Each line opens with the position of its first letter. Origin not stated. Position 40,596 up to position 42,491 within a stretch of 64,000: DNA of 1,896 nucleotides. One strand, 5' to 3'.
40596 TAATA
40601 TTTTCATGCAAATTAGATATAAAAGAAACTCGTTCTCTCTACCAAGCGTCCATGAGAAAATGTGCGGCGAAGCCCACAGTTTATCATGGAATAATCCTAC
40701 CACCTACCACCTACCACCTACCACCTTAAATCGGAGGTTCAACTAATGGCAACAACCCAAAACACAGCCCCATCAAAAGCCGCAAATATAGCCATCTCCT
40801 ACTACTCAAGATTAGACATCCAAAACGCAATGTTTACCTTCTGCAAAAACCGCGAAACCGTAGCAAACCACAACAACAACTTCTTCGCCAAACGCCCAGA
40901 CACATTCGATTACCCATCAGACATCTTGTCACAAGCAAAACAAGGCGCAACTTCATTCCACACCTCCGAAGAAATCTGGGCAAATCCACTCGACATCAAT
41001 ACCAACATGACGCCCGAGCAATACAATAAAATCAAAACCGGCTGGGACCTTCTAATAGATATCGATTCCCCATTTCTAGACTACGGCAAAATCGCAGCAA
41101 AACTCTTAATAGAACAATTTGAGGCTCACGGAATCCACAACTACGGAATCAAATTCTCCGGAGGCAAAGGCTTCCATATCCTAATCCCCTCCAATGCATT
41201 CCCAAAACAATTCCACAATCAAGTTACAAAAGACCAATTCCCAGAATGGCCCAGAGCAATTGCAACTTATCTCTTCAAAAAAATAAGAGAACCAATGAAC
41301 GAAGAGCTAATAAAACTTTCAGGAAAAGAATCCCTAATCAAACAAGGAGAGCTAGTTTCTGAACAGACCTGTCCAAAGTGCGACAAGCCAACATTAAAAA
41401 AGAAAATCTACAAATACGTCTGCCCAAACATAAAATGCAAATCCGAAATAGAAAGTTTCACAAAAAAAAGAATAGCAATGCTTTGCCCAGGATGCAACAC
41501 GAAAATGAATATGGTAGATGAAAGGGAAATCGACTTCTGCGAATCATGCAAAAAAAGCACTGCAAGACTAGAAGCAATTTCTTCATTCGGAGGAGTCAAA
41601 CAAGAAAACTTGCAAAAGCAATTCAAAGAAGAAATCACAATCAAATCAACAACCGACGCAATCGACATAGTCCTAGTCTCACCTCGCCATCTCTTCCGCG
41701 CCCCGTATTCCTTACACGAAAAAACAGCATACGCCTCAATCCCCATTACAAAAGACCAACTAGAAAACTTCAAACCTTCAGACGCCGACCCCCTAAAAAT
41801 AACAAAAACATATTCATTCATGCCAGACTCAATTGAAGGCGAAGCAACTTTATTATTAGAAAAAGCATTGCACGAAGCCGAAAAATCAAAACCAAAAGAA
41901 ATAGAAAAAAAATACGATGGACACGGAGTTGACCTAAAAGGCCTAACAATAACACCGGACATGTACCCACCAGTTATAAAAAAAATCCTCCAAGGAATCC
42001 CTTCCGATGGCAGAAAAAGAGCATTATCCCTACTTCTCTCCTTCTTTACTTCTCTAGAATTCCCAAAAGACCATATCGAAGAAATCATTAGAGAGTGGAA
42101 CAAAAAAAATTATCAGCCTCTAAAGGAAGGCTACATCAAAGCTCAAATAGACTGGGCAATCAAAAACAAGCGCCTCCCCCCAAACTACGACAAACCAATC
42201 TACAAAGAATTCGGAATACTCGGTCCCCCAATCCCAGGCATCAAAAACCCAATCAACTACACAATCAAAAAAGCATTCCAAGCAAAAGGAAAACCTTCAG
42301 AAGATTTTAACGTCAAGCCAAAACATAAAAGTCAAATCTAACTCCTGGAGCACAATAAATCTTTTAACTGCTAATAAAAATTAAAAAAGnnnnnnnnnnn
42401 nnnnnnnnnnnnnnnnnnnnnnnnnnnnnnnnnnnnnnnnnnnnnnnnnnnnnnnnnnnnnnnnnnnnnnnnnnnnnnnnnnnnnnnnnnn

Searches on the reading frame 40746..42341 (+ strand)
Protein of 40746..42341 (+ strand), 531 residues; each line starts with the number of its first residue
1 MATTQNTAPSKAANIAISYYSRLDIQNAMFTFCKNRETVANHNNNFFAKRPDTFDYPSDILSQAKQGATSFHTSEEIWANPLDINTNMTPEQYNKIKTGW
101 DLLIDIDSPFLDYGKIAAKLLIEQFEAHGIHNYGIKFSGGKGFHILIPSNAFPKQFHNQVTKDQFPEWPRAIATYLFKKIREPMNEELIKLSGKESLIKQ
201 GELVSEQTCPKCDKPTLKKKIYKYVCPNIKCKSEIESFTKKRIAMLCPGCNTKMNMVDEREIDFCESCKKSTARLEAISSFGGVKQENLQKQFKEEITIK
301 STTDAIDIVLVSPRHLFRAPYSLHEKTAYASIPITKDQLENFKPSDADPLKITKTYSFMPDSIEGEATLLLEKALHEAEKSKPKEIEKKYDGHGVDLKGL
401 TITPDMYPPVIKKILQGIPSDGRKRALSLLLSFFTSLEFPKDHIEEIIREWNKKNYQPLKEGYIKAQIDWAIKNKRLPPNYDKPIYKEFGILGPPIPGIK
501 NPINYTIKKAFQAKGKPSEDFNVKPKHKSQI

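Call 39: search_protein_families(library=pfam, max_evalue=0.0001, proteins=[window:40746-42341:+])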
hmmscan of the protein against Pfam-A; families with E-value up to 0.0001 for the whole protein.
window:40746-42341:+ (531 aa): 2 families
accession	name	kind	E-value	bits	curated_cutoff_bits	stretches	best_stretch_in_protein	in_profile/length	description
PF01896.25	DNA_primase_S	-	2e-07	31.9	26.8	1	113-335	23-162/163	DNA primase small subunit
PF21686.3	LigD_Prim-Pol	-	8.2e-05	22.7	27.4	0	93-161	94-169/254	LigD, primase-polymerase domain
